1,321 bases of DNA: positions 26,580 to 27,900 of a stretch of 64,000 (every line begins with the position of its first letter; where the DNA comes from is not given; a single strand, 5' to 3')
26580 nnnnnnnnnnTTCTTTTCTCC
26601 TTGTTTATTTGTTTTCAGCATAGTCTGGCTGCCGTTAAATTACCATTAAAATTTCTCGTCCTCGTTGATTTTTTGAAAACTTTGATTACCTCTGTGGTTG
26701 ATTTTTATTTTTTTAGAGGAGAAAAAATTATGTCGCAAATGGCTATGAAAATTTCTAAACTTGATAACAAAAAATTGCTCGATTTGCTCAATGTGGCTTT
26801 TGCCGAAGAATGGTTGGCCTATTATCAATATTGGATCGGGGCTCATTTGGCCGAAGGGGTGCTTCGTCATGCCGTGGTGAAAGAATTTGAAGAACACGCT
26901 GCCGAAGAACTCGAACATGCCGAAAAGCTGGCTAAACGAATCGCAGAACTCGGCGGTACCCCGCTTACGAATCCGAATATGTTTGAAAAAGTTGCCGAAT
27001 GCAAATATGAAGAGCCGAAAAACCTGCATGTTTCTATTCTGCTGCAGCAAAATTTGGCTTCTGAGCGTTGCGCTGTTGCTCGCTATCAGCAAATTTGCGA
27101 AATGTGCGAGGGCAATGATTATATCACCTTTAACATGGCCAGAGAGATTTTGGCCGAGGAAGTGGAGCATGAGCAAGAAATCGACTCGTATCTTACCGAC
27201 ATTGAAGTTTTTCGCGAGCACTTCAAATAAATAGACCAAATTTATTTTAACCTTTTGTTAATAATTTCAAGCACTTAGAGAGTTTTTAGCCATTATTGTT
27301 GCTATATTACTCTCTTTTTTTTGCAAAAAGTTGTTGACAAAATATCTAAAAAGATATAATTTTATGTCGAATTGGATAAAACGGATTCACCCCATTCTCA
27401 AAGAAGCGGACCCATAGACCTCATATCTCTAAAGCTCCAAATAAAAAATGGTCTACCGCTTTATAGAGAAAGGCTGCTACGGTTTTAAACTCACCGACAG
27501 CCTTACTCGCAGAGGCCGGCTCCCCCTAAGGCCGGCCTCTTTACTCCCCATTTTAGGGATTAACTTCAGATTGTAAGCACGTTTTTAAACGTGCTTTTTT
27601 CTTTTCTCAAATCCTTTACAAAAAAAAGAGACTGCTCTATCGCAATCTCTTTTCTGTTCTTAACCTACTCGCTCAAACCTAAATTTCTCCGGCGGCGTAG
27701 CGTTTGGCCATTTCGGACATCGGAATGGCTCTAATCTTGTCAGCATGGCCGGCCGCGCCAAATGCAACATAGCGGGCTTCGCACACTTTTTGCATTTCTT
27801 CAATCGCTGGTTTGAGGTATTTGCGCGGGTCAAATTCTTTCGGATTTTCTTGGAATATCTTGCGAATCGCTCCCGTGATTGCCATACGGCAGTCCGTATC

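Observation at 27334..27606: Promoter- and terminator-bounded ~240-nt non-coding region between the ferritin-like gene and fba: candidate sRNA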

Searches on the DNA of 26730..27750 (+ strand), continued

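Call 72: search_with_rna_model(model_id=R2, sources=[window, L001, L005, L007, L008, L090, L092, L093, L096, L099, L106, L108, L109, L112, L088, L104, L012, L016, L018, L026, L040, L064, L103], max_evalue=1, make_alignment=true)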
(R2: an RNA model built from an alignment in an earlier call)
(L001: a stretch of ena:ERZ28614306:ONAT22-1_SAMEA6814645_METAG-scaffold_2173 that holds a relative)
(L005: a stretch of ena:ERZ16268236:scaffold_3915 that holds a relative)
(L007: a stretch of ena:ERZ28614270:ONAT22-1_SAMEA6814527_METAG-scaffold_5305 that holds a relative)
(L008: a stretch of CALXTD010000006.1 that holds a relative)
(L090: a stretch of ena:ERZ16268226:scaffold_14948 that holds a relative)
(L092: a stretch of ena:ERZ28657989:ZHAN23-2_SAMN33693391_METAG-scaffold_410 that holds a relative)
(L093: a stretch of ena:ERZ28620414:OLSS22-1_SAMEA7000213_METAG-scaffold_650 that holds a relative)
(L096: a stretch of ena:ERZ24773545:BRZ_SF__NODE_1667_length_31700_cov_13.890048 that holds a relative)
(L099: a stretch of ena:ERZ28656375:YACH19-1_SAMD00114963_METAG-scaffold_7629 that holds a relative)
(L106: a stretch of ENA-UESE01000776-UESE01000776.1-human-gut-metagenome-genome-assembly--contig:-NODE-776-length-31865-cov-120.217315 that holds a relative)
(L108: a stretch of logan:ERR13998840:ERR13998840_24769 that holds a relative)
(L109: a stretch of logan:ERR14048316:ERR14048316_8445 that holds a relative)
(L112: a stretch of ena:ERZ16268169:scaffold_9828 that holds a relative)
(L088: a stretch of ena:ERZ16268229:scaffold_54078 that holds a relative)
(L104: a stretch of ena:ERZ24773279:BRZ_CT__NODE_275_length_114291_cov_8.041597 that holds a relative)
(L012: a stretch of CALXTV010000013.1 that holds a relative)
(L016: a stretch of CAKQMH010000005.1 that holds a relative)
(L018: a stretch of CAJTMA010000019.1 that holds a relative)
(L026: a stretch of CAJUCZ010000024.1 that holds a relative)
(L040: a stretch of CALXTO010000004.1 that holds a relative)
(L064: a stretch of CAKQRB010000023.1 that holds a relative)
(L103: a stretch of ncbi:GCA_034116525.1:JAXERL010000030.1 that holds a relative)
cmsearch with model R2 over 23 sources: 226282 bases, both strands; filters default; matches with E-value up to 1: 34.
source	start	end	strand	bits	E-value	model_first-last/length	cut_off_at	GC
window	27361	27555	+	196.1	3.6e-46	1-195/195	no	0.46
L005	7174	7368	-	194.5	8.9e-46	1-195/195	no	0.45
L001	7174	7368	-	194.4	9.4e-46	1-195/195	no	0.45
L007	7174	7368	-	193.1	2e-45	1-195/195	no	0.45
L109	2680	2872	+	169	1.8e-39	1-195/195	no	0.4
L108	1944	2137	+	168.9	1.9e-39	1-195/195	no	0.44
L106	6406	6605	+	167.6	3.9e-39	1-195/195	no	0.37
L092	3607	3806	+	167.2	5e-39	1-195/195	no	0.38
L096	3619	3813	+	167.1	5.1e-39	1-195/195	no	0.4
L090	2370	2561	+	165.4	1.4e-38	1-195/195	no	0.45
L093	3606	3805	+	164.4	2.4e-38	1-195/195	no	0.38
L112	2636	2824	+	155.3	4.1e-36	1-195/195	no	0.41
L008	5720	5908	-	153.7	1.1e-35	1-195/195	no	0.41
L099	3169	3357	+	138.7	5.3e-32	1-195/195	no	0.47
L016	5062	5204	-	21.8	0.0037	1-195/195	no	0.31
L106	6546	6670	-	19.2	0.017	1-195/195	no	0.34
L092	3747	3871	-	18.5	0.024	1-195/195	no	0.34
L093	3746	3870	-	18.5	0.024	1-195/195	no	0.34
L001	4843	5027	-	16.5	0.077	1-195/195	no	0.37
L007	4843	5027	-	16.5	0.077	1-195/195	no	0.37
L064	5051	5217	-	16.3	0.084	1-195/195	no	0.36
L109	2658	2815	-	15.9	0.11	1-195/195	no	0.38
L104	3112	3271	+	14.6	0.22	1-195/195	no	0.41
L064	3812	3970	-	13.9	0.33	1-195/195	no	0.36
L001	3400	3570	-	13.8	0.35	1-195/195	no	0.35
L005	3400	3570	-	13.8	0.35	1-195/195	no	0.35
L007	3400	3570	-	13.8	0.35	1-195/195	no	0.35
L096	3587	3761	-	13.3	0.46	1-195/195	no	0.36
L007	7259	7333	+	12.2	0.89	36-108/195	no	0.39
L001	7259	7333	+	12.1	0.91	36-108/195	no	0.37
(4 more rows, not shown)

Alignment A6: 34 matches aligned to the model, 325 columns, each read 5' to 3' on its own strand. Consensus structure (alignment columns), stored with it:
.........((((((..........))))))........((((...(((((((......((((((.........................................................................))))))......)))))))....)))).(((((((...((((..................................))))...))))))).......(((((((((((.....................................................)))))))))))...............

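Call 73: search_with_rna_model(model_id=R2, sources=[window, L001, L005, L007, L008, L090, L092, L093, L096, L099, L106, L108, L109, L112], max_evalue=1e-10, make_alignment=true)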
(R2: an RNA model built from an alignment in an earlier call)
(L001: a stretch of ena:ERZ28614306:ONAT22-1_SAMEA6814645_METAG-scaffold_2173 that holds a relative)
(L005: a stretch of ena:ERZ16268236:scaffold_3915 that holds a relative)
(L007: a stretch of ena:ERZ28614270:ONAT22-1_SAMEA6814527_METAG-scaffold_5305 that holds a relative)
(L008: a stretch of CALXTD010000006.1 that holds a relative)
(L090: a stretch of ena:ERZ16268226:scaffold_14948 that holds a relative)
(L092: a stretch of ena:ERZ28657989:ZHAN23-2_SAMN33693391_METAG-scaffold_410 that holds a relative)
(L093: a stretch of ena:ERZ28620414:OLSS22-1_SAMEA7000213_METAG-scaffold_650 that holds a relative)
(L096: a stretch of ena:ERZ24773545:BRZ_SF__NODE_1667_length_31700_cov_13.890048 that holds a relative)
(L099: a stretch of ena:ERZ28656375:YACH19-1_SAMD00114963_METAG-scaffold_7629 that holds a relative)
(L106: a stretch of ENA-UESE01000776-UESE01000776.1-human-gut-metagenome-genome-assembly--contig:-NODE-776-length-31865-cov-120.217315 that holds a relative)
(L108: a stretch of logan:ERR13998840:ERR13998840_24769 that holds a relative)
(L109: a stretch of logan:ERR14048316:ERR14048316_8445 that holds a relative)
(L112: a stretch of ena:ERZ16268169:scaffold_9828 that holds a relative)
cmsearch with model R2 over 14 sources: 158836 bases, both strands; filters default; matches with E-value up to 1e-10: 14.
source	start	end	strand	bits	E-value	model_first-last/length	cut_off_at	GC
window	27361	27555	+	196.1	2.5e-46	1-195/195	no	0.46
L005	7174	7368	-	194.5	6.3e-46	1-195/195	no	0.45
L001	7174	7368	-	194.4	6.6e-46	1-195/195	no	0.45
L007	7174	7368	-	193.1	1.4e-45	1-195/195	no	0.45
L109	2680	2872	+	169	1.2e-39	1-195/195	no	0.4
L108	1944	2137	+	168.9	1.3e-39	1-195/195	no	0.44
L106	6406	6605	+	167.6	2.8e-39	1-195/195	no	0.37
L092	3607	3806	+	167.2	3.5e-39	1-195/195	no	0.38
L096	3619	3813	+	167.1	3.6e-39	1-195/195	no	0.4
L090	2370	2561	+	165.4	9.8e-39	1-195/195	no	0.45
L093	3606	3805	+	164.4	1.7e-38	1-195/195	no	0.38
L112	2636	2824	+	155.3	2.9e-36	1-195/195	no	0.41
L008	5720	5908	-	153.7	7.6e-36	1-195/195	no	0.41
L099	3169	3357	+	138.7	3.7e-32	1-195/195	no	0.47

Alignment A7: 14 matches aligned to the model, 211 columns, each read 5' to 3' on its own strand. Consensus structure (alignment columns), stored with it:
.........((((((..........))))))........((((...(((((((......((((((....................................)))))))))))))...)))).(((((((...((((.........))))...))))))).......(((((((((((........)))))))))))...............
